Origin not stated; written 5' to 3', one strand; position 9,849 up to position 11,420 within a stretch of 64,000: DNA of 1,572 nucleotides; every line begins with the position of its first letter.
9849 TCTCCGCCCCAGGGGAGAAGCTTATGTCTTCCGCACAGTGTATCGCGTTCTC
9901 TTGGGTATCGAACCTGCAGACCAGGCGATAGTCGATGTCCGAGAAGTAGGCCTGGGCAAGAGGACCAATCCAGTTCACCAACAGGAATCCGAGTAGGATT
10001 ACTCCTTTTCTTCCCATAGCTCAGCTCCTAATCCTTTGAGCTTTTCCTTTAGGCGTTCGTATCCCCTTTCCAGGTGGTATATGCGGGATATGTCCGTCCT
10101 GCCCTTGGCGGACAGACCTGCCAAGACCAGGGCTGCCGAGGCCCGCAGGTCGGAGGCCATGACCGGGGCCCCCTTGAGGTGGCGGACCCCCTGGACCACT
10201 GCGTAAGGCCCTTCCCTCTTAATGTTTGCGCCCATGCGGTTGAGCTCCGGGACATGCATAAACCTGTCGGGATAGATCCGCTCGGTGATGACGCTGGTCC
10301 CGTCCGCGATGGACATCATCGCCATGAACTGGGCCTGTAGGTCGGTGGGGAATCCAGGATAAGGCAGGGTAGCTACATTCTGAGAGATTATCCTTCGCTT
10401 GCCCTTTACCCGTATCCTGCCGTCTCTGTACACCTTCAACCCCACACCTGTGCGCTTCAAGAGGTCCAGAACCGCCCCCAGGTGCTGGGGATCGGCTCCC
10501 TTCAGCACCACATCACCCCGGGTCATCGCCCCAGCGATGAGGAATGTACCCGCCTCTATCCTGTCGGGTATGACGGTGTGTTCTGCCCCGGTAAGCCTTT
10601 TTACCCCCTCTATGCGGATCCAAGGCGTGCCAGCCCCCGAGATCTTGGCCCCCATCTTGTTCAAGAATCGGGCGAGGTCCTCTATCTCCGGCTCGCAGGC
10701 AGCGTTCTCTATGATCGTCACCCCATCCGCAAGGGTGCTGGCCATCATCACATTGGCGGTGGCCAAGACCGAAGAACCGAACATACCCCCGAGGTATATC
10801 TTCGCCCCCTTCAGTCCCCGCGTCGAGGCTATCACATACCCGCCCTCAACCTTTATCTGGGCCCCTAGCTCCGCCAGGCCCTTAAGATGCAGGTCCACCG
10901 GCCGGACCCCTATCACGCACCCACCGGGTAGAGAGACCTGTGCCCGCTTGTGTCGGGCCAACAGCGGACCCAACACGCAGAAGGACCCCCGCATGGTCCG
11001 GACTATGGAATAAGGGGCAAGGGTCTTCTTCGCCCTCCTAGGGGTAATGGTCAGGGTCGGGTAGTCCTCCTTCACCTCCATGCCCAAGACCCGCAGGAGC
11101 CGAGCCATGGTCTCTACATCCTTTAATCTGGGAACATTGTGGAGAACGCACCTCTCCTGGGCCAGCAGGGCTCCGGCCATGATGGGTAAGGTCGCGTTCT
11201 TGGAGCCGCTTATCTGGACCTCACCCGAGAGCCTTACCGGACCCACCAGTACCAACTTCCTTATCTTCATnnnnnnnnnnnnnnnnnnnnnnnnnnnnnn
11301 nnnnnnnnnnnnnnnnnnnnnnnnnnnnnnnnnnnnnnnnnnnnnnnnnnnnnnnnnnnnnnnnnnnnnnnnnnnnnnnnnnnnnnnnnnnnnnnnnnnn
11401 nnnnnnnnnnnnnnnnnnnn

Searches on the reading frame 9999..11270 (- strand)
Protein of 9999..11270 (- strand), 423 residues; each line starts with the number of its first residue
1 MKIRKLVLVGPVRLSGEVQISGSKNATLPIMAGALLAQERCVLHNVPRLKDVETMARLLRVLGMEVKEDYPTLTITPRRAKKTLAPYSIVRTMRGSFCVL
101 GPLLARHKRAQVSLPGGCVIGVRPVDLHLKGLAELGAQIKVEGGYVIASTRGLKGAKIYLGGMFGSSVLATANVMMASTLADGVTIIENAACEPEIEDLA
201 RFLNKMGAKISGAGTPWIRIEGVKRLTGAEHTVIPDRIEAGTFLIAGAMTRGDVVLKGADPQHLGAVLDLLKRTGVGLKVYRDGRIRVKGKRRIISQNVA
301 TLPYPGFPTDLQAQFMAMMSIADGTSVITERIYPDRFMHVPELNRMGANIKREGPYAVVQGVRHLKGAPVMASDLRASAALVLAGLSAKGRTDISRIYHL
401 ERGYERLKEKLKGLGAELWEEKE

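Call 94: search_protein_families(library=ncbifam, max_evalue=1e-10, proteins=[window:9999-11270:-])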
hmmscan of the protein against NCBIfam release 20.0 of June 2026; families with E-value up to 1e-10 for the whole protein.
window:9999-11270:- (423 aa): 5 families
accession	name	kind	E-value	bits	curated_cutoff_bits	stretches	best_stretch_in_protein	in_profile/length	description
NF006873.0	PRK09369.1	subfamily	4.9e-170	565.7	297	1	5-419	3-415/419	UDP-N-acetylglucosamine 1-carboxyvinyltransferase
TIGR01072.1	murA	equivalog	2.7e-165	550.2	392.7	1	5-419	3-415/416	UDP-N-acetylglucosamine 1-carboxyvinyltransferase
NF009470.0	PRK12830.1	equivalog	7.7e-141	469.6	552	1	4-422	2-416/417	UDP-N-acetylglucosamine 1-carboxyvinyltransferase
TIGR01356.1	aroA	equivalog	2.8e-27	95.6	287.25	1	16-415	1-413/415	3-phosphoshikimate 1-carboxyvinyltransferase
NF011381.1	PRK14806.1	equivalog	7.9e-11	40.9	902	0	90-283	391-583/733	bifunctional prephenate dehydrogenase/3-phosphoshikimate 1-carboxyvinyltransferase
